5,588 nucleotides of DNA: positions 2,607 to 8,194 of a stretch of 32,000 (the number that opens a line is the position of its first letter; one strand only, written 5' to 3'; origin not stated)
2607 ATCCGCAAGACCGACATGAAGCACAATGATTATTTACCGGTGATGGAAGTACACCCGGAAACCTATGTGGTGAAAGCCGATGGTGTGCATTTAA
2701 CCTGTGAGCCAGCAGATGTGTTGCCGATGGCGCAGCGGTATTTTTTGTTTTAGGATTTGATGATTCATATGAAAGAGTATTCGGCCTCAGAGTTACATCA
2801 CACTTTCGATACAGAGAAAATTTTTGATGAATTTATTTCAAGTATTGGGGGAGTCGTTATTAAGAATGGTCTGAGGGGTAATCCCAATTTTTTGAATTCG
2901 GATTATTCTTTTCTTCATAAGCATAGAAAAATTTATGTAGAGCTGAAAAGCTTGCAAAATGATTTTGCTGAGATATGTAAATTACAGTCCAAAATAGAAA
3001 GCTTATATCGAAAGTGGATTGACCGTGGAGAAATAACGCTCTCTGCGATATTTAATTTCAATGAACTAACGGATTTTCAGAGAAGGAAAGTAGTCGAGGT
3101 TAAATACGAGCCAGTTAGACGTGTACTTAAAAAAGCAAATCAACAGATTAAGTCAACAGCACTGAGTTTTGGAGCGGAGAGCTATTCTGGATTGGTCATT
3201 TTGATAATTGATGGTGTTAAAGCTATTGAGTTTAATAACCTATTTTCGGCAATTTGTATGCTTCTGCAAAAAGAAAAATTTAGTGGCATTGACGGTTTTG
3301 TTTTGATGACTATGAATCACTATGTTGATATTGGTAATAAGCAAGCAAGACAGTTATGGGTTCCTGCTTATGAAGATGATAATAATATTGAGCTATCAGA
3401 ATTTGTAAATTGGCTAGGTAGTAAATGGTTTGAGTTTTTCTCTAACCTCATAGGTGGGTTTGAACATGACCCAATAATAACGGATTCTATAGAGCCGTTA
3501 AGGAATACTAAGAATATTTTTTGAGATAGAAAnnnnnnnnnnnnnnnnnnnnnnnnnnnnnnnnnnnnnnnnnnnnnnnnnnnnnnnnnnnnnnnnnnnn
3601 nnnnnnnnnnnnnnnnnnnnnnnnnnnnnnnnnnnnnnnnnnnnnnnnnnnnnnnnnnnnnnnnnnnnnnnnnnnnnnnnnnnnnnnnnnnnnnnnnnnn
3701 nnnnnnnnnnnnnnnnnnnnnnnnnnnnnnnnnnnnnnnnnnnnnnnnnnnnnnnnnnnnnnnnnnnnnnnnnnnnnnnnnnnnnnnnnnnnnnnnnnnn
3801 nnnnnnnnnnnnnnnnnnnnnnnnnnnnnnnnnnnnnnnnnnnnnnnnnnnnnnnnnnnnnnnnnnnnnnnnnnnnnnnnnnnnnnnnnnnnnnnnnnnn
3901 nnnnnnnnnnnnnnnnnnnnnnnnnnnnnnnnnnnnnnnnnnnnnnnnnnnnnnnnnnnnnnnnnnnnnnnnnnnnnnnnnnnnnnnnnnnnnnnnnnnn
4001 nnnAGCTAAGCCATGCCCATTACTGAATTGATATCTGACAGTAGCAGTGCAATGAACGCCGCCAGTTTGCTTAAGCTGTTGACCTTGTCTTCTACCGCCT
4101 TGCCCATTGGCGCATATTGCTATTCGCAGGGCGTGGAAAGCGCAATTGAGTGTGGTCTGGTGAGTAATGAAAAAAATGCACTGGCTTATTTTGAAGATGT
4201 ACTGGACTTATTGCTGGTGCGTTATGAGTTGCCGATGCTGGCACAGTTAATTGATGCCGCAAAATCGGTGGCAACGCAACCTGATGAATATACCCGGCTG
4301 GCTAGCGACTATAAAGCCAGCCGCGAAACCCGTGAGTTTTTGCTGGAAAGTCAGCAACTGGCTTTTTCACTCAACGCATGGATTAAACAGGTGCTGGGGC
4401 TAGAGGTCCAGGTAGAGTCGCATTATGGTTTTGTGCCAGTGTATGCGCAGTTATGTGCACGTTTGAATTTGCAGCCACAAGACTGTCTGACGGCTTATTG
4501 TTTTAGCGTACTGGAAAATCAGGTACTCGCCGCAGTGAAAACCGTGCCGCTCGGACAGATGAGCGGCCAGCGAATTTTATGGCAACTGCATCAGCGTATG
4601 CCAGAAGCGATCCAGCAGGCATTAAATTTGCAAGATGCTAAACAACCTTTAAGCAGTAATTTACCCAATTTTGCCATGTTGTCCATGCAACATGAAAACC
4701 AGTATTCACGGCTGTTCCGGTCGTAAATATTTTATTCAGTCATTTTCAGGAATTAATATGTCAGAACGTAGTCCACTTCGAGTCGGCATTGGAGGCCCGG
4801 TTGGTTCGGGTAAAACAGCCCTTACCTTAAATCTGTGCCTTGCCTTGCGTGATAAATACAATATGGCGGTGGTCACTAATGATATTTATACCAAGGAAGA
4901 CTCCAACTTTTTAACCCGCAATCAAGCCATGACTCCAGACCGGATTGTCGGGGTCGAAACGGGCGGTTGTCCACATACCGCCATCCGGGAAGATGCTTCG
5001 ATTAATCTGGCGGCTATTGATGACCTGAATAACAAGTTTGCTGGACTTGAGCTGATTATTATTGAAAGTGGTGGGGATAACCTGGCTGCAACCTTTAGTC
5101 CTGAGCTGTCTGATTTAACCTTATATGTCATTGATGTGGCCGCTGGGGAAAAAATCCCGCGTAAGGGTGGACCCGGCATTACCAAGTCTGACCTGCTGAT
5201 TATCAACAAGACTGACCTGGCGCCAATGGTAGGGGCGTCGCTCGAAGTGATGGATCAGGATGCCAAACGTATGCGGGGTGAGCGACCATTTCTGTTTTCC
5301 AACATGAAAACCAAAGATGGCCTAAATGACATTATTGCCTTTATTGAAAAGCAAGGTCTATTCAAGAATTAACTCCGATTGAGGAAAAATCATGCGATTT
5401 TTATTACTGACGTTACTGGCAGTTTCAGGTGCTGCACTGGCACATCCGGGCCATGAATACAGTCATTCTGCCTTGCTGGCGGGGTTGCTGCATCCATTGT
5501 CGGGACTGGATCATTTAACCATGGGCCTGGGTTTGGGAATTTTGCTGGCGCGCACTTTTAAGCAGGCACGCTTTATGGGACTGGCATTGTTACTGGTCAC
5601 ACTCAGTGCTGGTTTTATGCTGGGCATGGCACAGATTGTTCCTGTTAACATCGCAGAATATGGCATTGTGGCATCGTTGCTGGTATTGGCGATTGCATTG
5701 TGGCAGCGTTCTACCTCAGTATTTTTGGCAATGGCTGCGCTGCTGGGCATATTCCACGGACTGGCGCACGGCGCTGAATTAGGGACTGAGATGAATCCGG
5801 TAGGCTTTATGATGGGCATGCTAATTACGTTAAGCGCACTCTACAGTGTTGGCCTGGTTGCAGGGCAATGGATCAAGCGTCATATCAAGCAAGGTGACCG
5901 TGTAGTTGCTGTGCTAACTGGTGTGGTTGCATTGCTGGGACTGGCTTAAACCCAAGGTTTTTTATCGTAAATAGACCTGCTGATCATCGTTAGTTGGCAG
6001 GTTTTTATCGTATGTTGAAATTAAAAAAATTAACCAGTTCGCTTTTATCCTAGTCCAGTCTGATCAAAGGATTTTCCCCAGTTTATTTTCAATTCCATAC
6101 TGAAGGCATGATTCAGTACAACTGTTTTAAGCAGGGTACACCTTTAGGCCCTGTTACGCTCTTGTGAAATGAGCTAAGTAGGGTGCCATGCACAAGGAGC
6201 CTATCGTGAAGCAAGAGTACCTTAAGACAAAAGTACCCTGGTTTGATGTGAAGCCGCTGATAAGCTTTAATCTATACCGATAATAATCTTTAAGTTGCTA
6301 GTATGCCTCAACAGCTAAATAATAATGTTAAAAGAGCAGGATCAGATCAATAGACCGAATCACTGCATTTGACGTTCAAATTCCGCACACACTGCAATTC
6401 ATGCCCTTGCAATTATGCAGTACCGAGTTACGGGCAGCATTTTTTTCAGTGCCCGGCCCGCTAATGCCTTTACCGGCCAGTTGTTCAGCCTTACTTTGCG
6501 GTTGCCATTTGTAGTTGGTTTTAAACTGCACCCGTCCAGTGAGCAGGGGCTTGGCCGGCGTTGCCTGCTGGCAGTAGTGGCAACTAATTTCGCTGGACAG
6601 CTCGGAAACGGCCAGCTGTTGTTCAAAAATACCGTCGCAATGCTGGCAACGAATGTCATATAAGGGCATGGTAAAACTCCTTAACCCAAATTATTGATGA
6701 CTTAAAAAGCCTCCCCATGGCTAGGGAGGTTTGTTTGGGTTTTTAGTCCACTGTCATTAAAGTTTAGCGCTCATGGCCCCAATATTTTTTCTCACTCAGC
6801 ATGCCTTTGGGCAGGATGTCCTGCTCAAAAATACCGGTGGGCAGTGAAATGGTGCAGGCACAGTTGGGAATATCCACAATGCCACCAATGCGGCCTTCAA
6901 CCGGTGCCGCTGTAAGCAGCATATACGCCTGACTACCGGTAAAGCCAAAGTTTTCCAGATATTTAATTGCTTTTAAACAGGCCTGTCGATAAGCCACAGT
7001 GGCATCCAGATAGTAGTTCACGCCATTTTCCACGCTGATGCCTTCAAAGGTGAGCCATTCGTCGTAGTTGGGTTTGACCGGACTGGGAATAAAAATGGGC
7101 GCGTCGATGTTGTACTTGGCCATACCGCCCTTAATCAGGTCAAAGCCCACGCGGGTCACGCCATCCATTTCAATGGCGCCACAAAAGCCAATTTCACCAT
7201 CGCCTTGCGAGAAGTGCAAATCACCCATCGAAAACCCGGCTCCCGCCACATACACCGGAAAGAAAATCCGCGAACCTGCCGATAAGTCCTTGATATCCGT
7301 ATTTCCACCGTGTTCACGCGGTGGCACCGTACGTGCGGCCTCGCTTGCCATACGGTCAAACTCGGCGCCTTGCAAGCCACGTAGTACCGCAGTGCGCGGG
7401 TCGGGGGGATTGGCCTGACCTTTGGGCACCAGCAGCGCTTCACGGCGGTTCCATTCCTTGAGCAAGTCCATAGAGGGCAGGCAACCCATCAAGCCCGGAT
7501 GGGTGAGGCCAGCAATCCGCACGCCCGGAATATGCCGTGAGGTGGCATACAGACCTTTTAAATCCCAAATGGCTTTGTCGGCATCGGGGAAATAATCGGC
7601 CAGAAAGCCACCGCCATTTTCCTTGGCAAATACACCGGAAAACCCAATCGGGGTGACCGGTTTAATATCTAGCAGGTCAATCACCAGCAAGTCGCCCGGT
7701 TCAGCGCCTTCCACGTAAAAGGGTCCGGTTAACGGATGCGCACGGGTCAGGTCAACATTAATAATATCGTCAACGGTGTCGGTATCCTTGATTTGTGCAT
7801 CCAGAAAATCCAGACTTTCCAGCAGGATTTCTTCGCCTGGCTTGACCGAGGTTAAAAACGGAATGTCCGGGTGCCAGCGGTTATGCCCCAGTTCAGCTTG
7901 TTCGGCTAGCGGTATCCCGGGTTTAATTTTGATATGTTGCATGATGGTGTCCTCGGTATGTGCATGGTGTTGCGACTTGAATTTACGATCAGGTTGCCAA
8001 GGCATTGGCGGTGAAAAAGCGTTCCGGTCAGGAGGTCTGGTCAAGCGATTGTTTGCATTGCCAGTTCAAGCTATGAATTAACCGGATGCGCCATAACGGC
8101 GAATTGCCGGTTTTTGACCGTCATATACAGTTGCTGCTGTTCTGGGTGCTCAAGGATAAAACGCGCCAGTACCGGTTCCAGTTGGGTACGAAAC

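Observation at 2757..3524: AT-rich PD-(D/E)xK-like orphan gene wedged precisely between ureC and ureE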

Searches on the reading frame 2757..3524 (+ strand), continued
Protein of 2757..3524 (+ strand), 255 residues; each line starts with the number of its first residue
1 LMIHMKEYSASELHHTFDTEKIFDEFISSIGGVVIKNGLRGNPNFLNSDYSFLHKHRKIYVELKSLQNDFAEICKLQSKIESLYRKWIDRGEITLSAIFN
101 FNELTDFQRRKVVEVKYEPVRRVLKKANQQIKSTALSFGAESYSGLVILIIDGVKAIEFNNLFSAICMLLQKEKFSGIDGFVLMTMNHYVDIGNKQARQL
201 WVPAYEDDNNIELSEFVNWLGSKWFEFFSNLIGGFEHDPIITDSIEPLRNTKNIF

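Call 75: search_protein_families(library=pfam, alignment_id=A4, max_evalue=0.0001)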
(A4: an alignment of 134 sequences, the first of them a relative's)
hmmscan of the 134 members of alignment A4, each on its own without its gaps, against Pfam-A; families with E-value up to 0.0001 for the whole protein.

A. member 1, L038:279-1031:+ (251 aa): 0 families

B. families by the number of members that match (of 134 scanned): 92 families (the first 25 are shown)
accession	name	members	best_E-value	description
PF00078.32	RVT_1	4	2.3e-19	Reverse transcriptase (RNA-dependent DNA polymerase)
PF02518.31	HATPase_c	3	8e-26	Histidine kinase-, DNA gyrase B-, and HSP90-like ATPase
PF02321.23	OEP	2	7.4e-54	Outer membrane efflux protein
PF00512.31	HisKA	2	1.4e-20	His Kinase A (phospho-acceptor) domain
PF13274.11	SocA_Panacea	2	8.7e-20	Antitoxin SocA-like, Panacea domain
PF00589.27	Phage_integrase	2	9.4e-19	Phage integrase family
PF08808.17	RES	2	2.6e-14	RES domain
PF00672.30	HAMP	2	7.2e-11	HAMP domain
PF07007.17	LprI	2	1e-09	Lysozyme inhibitor LprI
PF18928.5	DUF5677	2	1e-08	Family of unknown function (DUF5677)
PF07719.23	TPR_2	2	8.4e-06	Tetratricopeptide repeat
PF01134.28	GIDA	1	1.1e-161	Glucose inhibited division protein A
PF11775.14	CobT_C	1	1.9e-103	Cobalamin biosynthesis protein CobT VWA domain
PF06213.17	CobT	1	8.4e-89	Cobalamin biosynthesis protein CobT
PF01406.26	tRNA-synt_1e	1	2.7e-78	tRNA synthetases class I (C) catalytic domain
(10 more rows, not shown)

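Call 93: search_protein_families(library=pfam, proteins=[L068:3127-4962:+, L068:5724-6383:+, L089:2071-4884:+, L102:5741-6307:+, L067:1290-1916:+, L058:5777-6667:+, L047:1448-1870:+, L101:4611-4946:+, L046:1706-2491:+, L055:1472-1879:+], max_evalue=0.001)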
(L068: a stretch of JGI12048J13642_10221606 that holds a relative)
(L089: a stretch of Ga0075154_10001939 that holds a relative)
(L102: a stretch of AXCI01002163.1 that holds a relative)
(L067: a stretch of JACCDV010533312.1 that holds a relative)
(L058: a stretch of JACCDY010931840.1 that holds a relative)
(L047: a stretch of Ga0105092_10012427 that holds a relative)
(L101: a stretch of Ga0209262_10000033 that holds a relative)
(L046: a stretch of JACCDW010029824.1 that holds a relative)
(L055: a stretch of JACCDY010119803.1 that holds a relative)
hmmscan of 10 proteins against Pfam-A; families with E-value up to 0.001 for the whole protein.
L068:3127-4962:+ (612 aa): 2 families
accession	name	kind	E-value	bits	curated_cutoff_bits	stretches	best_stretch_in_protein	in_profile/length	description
PF11775.14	CobT_C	-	1.9e-103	345.3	21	1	388-604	2-219/220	Cobalamin biosynthesis protein CobT VWA domain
PF06213.17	CobT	-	8.4e-89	298.2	26.1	1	4-275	1-270/276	Cobalamin biosynthesis protein CobT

L068:5724-6383:+ (220 aa): 2 families
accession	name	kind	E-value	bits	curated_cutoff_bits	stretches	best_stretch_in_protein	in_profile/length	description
PF00881.29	Nitroreductase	-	3.5e-26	92.8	23.5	1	8-193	2-167/167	Nitroreductase family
PF14512.11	TM1586_NiRdase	-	1.1e-05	25.6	27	0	2-32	1-31/215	Putative TM nitroreductase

L089:2071-4884:+ (938 aa): 5 families
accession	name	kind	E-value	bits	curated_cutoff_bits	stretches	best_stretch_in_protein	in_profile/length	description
PF00476.26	DNA_pol_A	-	6.8e-141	470.1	34.3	1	559-935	3-380/381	DNA polymerase family A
PF02739.22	5_3_exonuc_N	-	2.8e-52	177.2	34.3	1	7-172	2-164/164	5'-3' exonuclease, N-terminal resolvase-like domain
PF01367.25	5_3_exonuc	-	1.6e-33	115.5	40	1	173-265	1-93/97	5'-3' exonuclease, C-terminal SAM fold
PF01612.26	DNA_pol_A_exo1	-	2e-31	109.5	23.6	1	336-525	1-172/173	3'-5' exonuclease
PF14520.12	HHH_5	-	0.00013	22.8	27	0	194-222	6-35/57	Helix-hairpin-helix domain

L102:5741-6307:+ (189 aa): 0 families

L067:1290-1916:+ (209 aa): 0 families

L058:5777-6667:+ (297 aa): 0 families

L047:1448-1870:+ (141 aa): 0 families

L101:4611-4946:+ (112 aa): 0 families

L046:1706-2491:+ (262 aa): 0 families

L055:1472-1879:+ (136 aa): 1 family
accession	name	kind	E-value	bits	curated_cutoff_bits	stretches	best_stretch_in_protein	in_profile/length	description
PF08843.17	AbiEii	-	1.8e-20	74.4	22.5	1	3-116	113-227/238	Nucleotidyl transferase AbiEii toxin, Type IV TA system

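Call 96: search_protein_families(library=pfam, proteins=[L021:7531-7977:+], max_evalue=0.001)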
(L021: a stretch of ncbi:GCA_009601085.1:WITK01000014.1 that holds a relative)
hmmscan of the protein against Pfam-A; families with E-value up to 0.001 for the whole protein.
L021:7531-7977:+ (149 aa): 5 families
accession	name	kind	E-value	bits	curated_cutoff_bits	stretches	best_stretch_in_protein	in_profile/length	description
PF13673.13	Acetyltransf_10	-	1e-26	93.8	23.6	1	29-141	8-126/128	Acetyltransferase (GNAT) domain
PF13508.13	Acetyltransf_7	-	5e-11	43.3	27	1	47-123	2-83/84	Acetyltransferase (GNAT) domain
PF00583.31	Acetyltransf_1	-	7.3e-09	36.4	20.7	1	36-122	23-116/116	Acetyltransferase (GNAT) family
PF14542.12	Acetyltransf_CG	-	0.00013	22.4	30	1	50-111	2-64/80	GCN5-related N-acetyl-transferase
PF13420.13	Acetyltransf_4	-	0.00014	22.4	24.3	1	2-128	1-140/155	Acetyltransferase (GNAT) domain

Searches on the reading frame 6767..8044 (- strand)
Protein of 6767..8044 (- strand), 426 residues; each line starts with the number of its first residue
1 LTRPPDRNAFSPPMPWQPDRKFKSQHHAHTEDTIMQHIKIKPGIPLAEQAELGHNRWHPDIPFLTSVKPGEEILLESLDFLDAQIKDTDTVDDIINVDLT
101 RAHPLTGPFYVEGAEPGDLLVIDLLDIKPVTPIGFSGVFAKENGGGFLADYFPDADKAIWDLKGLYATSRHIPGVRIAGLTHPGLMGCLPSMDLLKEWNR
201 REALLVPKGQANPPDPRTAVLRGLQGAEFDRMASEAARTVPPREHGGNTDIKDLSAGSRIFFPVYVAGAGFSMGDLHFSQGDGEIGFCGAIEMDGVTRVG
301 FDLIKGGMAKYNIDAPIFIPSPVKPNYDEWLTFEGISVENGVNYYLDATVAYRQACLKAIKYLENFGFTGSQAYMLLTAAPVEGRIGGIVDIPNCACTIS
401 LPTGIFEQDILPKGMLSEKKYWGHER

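Call 96: search_protein_families(library=pfam, proteins=[window:6767-8044:-], max_evalue=0.001)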
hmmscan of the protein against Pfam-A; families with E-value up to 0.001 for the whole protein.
window:6767-8044:- (426 aa): 1 family
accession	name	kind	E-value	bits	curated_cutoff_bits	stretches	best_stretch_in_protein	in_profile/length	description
PF03069.20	FmdA_AmdA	-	4.3e-165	549.6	27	1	44-408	6-373/373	Acetamidase/Formamidase family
